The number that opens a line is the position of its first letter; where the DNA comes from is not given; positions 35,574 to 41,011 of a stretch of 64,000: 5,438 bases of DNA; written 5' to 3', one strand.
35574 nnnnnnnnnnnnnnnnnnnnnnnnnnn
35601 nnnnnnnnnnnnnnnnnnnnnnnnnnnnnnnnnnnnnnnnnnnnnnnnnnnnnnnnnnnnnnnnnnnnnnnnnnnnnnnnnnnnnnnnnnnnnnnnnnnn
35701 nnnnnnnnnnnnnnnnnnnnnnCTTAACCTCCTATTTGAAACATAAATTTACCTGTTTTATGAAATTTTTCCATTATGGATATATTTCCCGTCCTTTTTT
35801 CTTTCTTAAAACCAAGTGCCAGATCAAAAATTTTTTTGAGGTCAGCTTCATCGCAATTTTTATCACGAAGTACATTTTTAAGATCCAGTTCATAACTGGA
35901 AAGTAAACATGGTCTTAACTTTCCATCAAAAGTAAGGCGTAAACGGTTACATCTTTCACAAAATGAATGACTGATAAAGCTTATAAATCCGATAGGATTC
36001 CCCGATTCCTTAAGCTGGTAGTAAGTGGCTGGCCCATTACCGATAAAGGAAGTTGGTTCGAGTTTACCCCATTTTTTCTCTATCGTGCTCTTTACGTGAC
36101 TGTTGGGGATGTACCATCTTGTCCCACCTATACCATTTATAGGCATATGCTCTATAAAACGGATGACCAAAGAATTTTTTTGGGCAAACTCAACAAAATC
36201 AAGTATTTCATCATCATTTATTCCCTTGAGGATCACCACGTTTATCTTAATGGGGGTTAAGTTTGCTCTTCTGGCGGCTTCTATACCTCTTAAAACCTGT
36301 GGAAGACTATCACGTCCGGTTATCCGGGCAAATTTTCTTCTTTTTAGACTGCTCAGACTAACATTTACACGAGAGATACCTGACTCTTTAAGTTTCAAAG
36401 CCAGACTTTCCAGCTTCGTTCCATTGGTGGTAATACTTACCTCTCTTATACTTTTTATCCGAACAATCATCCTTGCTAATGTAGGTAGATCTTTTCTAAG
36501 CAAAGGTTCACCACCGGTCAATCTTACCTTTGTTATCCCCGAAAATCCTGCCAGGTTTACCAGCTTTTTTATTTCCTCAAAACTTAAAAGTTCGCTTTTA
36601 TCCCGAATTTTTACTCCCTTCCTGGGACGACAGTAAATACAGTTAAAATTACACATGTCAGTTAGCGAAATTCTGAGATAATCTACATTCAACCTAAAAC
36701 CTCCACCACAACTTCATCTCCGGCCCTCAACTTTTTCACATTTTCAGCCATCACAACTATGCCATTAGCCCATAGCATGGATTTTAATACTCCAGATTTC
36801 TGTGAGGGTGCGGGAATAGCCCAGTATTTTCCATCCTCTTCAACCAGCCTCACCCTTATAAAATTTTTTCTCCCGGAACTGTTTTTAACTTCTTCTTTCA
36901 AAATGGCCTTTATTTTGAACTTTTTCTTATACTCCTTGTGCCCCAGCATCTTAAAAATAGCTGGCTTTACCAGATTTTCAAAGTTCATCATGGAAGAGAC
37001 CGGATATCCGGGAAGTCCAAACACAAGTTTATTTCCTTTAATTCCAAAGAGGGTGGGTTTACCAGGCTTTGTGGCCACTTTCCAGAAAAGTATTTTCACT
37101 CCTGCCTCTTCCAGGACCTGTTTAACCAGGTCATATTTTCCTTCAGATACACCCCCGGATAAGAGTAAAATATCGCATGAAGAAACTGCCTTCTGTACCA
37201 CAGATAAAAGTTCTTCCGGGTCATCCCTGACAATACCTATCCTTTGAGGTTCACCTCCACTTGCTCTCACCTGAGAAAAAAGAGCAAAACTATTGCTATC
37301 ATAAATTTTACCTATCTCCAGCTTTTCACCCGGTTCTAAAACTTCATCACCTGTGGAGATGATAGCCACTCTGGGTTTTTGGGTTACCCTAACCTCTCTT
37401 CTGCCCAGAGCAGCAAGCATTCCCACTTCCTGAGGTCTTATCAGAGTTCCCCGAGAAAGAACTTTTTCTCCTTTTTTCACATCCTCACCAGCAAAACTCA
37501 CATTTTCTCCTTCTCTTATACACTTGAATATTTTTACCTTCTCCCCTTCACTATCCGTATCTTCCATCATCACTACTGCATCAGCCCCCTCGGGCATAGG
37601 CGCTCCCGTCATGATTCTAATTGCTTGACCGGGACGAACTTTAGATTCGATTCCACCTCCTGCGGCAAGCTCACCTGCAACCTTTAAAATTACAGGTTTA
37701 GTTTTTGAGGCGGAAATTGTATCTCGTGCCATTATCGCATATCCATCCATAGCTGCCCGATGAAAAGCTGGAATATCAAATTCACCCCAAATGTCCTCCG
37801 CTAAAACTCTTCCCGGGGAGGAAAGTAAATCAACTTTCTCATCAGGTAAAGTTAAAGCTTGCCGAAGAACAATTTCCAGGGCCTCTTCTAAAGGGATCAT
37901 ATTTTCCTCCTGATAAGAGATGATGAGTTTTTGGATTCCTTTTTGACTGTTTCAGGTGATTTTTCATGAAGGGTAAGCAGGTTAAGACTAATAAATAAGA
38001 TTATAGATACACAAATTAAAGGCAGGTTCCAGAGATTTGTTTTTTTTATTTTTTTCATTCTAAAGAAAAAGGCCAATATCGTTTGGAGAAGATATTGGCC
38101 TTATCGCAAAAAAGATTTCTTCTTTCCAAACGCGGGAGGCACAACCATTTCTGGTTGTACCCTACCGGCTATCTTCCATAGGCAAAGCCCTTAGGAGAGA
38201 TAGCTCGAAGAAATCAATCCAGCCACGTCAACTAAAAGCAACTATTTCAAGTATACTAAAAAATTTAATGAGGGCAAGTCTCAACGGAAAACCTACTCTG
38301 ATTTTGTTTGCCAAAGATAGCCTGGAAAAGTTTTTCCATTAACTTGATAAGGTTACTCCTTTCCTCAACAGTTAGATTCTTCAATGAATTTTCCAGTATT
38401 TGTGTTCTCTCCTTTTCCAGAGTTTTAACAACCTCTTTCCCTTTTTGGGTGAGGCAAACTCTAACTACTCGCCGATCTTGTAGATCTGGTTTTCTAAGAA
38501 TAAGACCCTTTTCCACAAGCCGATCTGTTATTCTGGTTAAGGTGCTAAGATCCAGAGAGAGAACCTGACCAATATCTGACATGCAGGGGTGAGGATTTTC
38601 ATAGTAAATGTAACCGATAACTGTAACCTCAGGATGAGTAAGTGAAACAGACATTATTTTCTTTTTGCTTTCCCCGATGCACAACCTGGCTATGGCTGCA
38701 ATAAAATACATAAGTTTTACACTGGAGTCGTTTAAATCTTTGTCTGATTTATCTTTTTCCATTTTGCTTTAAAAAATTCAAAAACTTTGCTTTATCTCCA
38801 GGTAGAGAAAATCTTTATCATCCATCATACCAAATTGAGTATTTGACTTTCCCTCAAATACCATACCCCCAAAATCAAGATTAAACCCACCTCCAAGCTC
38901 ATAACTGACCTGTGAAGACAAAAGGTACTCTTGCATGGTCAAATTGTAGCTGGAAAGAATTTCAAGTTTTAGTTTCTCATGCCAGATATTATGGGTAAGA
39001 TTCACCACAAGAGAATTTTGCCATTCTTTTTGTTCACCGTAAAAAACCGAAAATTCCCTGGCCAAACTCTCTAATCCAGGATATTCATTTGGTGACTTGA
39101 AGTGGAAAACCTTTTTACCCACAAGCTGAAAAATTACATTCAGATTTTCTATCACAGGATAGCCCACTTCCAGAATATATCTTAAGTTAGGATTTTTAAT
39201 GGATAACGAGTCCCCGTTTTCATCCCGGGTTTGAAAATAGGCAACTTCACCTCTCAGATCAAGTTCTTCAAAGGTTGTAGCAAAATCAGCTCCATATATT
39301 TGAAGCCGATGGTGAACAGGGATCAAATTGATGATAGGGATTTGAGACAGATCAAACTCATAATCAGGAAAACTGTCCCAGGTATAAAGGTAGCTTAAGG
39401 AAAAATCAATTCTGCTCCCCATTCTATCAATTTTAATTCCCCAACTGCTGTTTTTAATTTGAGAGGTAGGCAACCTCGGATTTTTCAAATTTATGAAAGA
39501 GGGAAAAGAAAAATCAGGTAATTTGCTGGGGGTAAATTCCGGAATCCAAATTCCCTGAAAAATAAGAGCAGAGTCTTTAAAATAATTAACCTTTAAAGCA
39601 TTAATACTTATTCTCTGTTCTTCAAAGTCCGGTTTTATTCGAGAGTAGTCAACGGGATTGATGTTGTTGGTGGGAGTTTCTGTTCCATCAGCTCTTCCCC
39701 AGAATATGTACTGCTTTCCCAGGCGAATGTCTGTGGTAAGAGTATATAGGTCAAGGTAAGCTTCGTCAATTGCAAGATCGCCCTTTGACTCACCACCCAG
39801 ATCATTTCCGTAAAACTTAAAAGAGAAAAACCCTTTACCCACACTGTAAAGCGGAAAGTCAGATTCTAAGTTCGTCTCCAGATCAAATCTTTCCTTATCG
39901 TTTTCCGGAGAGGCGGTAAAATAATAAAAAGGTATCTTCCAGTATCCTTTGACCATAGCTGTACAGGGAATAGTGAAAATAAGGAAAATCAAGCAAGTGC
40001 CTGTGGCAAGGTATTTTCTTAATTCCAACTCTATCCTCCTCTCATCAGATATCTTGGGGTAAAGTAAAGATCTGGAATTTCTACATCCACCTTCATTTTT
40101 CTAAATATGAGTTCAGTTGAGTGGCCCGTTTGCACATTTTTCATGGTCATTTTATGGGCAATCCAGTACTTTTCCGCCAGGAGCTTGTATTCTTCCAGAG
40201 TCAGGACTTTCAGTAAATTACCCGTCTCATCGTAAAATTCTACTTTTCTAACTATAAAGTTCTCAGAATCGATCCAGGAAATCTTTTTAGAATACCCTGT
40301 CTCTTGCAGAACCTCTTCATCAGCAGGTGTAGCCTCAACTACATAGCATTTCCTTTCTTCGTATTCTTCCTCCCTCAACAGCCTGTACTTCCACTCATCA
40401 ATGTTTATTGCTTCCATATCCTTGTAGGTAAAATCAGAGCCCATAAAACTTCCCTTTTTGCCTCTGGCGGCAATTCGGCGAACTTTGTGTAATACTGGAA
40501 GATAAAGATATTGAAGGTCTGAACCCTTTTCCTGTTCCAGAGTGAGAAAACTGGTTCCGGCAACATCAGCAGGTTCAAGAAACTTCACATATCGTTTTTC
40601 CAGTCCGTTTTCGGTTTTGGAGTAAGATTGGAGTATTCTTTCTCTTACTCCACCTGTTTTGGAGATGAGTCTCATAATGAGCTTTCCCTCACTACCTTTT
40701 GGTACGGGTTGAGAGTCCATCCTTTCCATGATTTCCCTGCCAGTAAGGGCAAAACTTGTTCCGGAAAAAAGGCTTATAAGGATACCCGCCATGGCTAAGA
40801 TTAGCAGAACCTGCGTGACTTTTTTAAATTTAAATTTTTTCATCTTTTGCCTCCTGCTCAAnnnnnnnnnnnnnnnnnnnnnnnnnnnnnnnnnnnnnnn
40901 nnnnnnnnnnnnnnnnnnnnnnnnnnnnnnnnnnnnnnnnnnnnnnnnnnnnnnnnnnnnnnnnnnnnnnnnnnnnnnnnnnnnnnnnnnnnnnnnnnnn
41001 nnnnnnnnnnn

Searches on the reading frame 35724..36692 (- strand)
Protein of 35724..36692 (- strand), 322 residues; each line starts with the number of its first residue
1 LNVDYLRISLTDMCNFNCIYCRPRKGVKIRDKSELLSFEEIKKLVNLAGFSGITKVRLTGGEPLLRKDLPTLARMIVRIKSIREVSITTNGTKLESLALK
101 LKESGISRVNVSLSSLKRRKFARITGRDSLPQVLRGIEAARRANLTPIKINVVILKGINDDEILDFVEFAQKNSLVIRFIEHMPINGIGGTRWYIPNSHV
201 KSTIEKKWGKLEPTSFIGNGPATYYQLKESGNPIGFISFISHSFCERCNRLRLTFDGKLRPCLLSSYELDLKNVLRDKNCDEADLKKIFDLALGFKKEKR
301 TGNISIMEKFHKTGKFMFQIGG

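Call 9: search_protein_families(library=pfam, proteins=[window:35724-36692:-])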
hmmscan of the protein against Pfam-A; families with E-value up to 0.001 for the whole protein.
window:35724-36692:- (322 aa): 3 families
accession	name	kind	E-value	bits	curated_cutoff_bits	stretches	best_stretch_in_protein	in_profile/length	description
PF04055.27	Radical_SAM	-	2.4e-36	125.8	29.5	1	8-170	1-166/166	Radical SAM superfamily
PF06463.18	Mob_synth_C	-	7.3e-29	100.8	37.4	1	176-299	2-125/128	Molybdenum Cofactor Synthesis C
PF13353.11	Fer4_12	-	4.4e-07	30.7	22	1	12-113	13-113/137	4Fe-4S single cluster domain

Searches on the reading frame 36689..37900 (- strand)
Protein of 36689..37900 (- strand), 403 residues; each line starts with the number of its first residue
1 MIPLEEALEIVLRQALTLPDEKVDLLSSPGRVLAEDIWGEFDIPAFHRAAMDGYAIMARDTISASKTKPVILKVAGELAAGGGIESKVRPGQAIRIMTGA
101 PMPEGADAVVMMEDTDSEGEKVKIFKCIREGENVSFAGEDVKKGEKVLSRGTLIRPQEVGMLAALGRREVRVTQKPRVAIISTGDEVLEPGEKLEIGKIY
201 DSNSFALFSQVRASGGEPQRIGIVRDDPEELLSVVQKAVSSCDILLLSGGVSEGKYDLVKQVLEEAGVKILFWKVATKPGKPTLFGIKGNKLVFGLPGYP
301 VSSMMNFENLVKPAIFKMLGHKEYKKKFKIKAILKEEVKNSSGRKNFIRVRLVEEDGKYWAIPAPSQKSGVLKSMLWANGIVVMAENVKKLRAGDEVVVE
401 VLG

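Call 9: search_protein_families(library=pfam, proteins=[window:36689-37900:-])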
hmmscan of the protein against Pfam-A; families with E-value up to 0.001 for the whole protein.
window:36689-37900:- (403 aa): 3 families
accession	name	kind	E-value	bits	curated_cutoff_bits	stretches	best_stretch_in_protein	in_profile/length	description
PF03453.22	MoeA_N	-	2.3e-50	170.8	30.8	1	2-166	1-160/160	MoeA N-terminal region (domain I and II)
PF00994.29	MoCF_biosynth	-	7.6e-32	110.4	26.6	1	179-315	1-142/144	Probable molybdopterin binding domain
PF03454.20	MoeA_C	-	2.6e-19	69.6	22.1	1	331-402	1-72/72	MoeA C-terminal region (domain IV)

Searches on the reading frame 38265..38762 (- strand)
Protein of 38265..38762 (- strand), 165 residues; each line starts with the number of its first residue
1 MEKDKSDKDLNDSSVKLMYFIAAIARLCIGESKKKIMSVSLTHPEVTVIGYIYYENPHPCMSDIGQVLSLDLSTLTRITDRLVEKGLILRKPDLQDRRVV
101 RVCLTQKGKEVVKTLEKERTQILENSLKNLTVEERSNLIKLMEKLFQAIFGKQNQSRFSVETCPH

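Call 9: search_protein_families(library=pfam, proteins=[window:38265-38762:-])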
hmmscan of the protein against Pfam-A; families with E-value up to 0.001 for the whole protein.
window:38265-38762:- (165 aa): 5 families
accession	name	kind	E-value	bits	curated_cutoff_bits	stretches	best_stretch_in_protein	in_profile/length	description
PF01047.28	MarR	-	2.2e-12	47.1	24.6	1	41-100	1-59/59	MarR family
PF22381.2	Staph_reg_Sar_Rot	-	4.8e-09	36.6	27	1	35-114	5-84/85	Transcriptional regulator SarA/Rot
PF13463.12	HTH_27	-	2.4e-08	34.6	22.2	1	41-108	1-68/68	Winged helix DNA-binding domain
PF12802.13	MarR_2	-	3.5e-07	30.7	27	1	41-98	3-60/61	MarR family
PF13412.12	HTH_24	-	0.00029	20.8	21.9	1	54-88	13-47/48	Winged helix-turn-helix DNA-binding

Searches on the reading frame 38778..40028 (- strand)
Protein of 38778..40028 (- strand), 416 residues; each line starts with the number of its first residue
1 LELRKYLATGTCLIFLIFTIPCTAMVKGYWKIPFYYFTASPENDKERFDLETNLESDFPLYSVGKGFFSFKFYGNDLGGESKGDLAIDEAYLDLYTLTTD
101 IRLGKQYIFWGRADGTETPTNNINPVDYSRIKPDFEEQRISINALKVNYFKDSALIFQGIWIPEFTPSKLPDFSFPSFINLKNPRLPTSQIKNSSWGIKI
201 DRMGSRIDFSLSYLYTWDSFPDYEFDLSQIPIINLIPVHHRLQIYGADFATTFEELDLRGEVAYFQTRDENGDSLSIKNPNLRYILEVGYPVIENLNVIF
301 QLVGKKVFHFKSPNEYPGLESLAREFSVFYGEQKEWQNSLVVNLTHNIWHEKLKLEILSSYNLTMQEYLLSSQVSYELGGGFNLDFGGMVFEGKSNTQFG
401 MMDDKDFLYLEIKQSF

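Call 9: search_protein_families(library=pfam, proteins=[window:38778-40028:-])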
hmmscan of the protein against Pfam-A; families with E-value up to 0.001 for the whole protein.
window:38778-40028:- (416 aa): 1 family
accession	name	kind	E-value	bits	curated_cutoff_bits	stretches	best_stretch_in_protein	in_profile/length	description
PF06980.17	DUF1302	-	1.6e-13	51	23.2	1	83-267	142-365/541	Protein of unknown function (DUF1302)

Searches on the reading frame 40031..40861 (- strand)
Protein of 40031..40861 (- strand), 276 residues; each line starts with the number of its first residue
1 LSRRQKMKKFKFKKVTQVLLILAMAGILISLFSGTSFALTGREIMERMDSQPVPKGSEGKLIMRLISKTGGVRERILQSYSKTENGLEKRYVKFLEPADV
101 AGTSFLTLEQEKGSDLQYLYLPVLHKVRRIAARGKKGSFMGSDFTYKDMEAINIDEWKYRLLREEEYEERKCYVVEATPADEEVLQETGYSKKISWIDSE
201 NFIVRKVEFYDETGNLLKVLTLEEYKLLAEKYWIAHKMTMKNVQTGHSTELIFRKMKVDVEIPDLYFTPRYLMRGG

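Call 9: search_protein_families(library=pfam, proteins=[window:40031-40861:-])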
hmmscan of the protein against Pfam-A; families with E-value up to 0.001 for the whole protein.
window:40031-40861:- (276 aa): 2 families
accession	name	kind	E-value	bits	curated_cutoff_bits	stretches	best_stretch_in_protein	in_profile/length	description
PF17131.11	LolA_like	-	1.6e-64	217.4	30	1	88-274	3-184/184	Outer membrane lipoprotein-sorting protein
PF07044.18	DUF1329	-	3.1e-15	56.8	23.1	2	166-253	258-342/368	Protein of unknown function (DUF1329)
